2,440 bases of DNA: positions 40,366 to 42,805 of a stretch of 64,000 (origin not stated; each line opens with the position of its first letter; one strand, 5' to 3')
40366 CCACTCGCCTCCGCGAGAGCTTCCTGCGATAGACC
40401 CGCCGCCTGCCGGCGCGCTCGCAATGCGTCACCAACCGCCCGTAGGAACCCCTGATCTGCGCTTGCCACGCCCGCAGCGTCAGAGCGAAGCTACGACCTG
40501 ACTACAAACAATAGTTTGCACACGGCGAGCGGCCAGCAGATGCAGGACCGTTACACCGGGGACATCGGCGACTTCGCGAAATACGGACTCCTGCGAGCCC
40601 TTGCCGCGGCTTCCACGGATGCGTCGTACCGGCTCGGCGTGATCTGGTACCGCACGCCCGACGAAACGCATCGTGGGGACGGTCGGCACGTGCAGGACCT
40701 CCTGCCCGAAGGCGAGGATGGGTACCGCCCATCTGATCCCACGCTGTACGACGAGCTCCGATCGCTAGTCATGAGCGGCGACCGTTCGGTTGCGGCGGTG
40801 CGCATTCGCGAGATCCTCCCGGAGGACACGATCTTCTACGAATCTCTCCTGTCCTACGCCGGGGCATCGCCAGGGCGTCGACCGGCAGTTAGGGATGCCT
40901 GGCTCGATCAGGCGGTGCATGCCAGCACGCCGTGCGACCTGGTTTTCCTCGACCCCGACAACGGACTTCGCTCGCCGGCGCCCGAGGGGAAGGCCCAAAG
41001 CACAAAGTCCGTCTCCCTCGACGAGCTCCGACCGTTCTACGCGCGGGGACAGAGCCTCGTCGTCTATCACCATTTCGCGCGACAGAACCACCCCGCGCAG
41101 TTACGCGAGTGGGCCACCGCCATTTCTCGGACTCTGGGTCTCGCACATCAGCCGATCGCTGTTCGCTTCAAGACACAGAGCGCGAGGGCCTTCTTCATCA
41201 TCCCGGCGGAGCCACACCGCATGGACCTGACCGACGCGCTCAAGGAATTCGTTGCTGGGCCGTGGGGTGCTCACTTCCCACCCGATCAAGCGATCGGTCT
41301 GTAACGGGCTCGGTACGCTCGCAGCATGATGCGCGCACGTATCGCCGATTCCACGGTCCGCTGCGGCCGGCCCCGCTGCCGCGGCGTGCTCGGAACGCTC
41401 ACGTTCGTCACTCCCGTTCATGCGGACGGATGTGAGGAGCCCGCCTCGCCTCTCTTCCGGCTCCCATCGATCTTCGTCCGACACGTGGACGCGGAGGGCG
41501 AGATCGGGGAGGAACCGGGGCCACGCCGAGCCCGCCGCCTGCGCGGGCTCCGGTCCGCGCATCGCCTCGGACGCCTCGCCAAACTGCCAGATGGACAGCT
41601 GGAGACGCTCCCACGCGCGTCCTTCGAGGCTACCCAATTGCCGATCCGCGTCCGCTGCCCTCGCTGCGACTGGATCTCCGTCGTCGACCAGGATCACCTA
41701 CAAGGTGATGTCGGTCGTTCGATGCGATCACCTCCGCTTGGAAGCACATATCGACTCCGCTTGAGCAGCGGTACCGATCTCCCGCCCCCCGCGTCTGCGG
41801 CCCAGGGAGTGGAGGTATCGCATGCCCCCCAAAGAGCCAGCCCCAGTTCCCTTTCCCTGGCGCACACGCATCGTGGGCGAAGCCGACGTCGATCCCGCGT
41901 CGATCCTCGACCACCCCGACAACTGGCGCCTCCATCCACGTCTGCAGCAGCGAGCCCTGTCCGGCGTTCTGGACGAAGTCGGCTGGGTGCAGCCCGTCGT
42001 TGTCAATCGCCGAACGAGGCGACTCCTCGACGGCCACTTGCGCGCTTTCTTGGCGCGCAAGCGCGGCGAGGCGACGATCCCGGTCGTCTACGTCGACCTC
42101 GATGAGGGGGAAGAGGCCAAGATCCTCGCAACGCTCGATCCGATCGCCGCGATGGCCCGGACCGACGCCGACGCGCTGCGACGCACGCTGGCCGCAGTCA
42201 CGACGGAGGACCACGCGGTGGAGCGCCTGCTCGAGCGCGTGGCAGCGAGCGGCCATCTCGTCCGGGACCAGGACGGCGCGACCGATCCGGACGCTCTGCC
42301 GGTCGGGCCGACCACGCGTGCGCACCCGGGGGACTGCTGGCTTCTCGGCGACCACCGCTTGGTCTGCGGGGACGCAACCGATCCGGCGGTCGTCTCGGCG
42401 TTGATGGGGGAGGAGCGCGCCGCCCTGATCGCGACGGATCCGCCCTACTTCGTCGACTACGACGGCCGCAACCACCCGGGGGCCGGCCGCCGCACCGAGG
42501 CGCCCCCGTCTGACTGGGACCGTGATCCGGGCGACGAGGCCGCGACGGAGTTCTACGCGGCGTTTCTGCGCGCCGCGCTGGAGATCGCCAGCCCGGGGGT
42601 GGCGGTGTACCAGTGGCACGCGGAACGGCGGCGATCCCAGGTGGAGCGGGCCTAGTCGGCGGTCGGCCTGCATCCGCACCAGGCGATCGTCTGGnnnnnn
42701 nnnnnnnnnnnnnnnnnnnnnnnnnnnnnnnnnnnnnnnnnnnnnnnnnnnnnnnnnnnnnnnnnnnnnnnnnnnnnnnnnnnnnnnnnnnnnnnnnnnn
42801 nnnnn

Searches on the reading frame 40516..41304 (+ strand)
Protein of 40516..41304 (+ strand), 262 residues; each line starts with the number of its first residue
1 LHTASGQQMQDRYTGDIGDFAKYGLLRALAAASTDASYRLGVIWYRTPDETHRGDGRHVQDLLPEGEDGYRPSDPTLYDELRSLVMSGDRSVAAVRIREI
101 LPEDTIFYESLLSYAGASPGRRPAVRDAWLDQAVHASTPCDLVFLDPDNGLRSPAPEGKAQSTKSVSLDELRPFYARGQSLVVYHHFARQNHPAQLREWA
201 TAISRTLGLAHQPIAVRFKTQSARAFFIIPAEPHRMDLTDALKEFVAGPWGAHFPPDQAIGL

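Call 13: search_protein_families(library=pfam, proteins=[window:40516-41304:+], max_evalue=0.01)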
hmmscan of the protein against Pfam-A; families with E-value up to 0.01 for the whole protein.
window:40516-41304:+ (262 aa): 0 families

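Call 48: search_protein_families(library=phrogs, proteins=[window:40516-41304:+], max_evalue=0.001)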
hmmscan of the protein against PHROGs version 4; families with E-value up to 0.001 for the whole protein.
window:40516-41304:+ (262 aa): 0 families

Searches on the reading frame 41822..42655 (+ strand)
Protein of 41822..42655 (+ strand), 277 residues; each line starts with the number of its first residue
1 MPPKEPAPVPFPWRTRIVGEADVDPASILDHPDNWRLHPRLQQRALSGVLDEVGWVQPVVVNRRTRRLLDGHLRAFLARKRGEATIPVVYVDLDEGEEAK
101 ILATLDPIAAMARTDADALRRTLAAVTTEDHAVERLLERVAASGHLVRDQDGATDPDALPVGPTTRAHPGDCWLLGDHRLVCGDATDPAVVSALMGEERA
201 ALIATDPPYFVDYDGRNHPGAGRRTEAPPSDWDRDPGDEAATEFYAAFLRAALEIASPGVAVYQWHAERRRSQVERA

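Call 13: search_protein_families(library=pfam, proteins=[window:41822-42655:+], max_evalue=0.01)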
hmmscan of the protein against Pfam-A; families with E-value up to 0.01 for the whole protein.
window:41822-42655:+ (277 aa): 0 families

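Call 47: search_protein_families(library=pfam, proteins=[window:41822-42655:+], max_evalue=0.01)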
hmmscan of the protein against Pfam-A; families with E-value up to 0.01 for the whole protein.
window:41822-42655:+ (277 aa): 0 families

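Call 48: search_protein_families(library=phrogs, proteins=[window:41822-42655:+], max_evalue=0.001)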
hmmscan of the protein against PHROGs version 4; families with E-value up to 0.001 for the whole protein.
window:41822-42655:+ (277 aa): 7 families
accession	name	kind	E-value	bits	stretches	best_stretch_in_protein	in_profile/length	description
phrog_498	-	other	8.7e-40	137.8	1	23-275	38-287/633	DNA methyltransferase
phrog_8071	-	DNA, RNA and nucleotide metabolism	1e-14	55.6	1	31-215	18-209/389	ParB-like partition protein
phrog_620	-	DNA, RNA and nucleotide metabolism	1.6e-12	48.9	1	26-131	15-119/217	ParB-like partition protein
phrog_9353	-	unknown function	4.1e-07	31.1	1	33-126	24-122/245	-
phrog_930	-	DNA, RNA and nucleotide metabolism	2.5e-05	25.3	1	27-132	14-118/223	ParB-like partition protein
phrog_2159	-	DNA, RNA and nucleotide metabolism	2.7e-05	24.7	1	45-105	86-155/365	ParB-like partition protein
phrog_940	-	DNA, RNA and nucleotide metabolism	0.00054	20.3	1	24-130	10-116/388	nuclease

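Call 60: find_homologous_proteins(query=window:41822-42655:+, max_evalue=1e-60)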
Query window:41822-42655:+ (277 aa): 28 proteins with E <= 1e-60 among 8000 candidates.
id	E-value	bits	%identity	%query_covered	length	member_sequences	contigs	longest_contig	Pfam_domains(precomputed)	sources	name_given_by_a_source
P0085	4.9e-180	615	99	100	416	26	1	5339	PF01555.25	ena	-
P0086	5.1e-121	421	69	100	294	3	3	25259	-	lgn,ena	-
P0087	1.7e-75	272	64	72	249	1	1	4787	-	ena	-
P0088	1.5e-71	259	48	99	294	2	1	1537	-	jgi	-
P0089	1.5e-69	253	54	94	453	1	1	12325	PF01555.25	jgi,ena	jgi:DNA modification methylase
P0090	2.9e-68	248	49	96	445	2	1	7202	PF01555.25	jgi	-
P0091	3.7e-68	248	49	96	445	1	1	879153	PF01555.25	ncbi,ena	-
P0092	2.0e-66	242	48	96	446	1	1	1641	PF01555.25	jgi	-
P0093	2.0e-66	242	48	96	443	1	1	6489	PF01555.25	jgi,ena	-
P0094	2.4e-66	242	48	96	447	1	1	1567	PF01555.25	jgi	jgi:DNA modification methylase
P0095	2.8e-66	242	48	96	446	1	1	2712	PF01555.25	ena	-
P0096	3.2e-66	242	48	96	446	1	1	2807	PF01555.25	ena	-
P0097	4.8e-66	241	50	97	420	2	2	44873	PF01555.25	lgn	-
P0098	1.9e-65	239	47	98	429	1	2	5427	PF01555.25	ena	-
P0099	1.1e-64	237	45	100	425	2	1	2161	PF01555.25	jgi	jgi:DNA modification methylase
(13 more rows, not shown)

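Call 61: list_cluster_members(proteins=[P0085])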
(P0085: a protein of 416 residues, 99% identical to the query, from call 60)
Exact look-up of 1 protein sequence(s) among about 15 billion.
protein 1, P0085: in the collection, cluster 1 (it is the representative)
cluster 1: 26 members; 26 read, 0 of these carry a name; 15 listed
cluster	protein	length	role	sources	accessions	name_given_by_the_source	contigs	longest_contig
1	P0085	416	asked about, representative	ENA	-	-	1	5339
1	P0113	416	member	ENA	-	-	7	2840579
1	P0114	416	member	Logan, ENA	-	-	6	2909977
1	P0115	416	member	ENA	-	-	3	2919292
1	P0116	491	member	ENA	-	-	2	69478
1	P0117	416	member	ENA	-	-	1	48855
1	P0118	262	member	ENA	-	-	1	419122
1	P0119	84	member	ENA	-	-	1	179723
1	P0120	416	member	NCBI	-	-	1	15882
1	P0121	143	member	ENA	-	-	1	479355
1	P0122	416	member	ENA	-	-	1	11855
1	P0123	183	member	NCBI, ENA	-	-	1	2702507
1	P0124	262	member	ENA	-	-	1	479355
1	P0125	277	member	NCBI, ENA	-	-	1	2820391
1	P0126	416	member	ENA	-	-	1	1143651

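Call 62: find_encoding_contigs(protein=P0126, flank=10000, max_places=4)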
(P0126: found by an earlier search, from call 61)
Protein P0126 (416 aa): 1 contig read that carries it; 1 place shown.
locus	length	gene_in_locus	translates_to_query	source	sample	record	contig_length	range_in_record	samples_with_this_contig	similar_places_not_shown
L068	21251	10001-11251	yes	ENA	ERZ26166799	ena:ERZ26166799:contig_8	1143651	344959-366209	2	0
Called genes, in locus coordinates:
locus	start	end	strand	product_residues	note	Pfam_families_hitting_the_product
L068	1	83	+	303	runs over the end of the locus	PF03176:MMPL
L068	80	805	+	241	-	PF00378:ECH_1, PF16113:ECH_2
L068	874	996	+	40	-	-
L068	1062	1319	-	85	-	PF00378:ECH_1 (weak)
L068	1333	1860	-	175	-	PF00378:ECH_1, PF16113:ECH_2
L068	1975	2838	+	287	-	PF00378:ECH_1, PF16113:ECH_2, PF00378:ECH_1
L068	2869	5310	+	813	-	PF02515:CoA_transf_3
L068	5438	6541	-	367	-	-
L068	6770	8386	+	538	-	PF24698:DUF7662 (weak), PF21818:DUF6884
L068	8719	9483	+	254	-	-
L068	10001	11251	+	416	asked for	PF01555:N6_N4_Mtase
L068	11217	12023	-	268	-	PF02746:MR_MLE_N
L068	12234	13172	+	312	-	-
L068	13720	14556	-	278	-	PF00487:FA_desaturase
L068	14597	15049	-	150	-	PF00487:FA_desaturase (weak)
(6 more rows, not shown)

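Call 64: find_encoding_contigs(protein=P0125, flank=10000, max_places=3)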
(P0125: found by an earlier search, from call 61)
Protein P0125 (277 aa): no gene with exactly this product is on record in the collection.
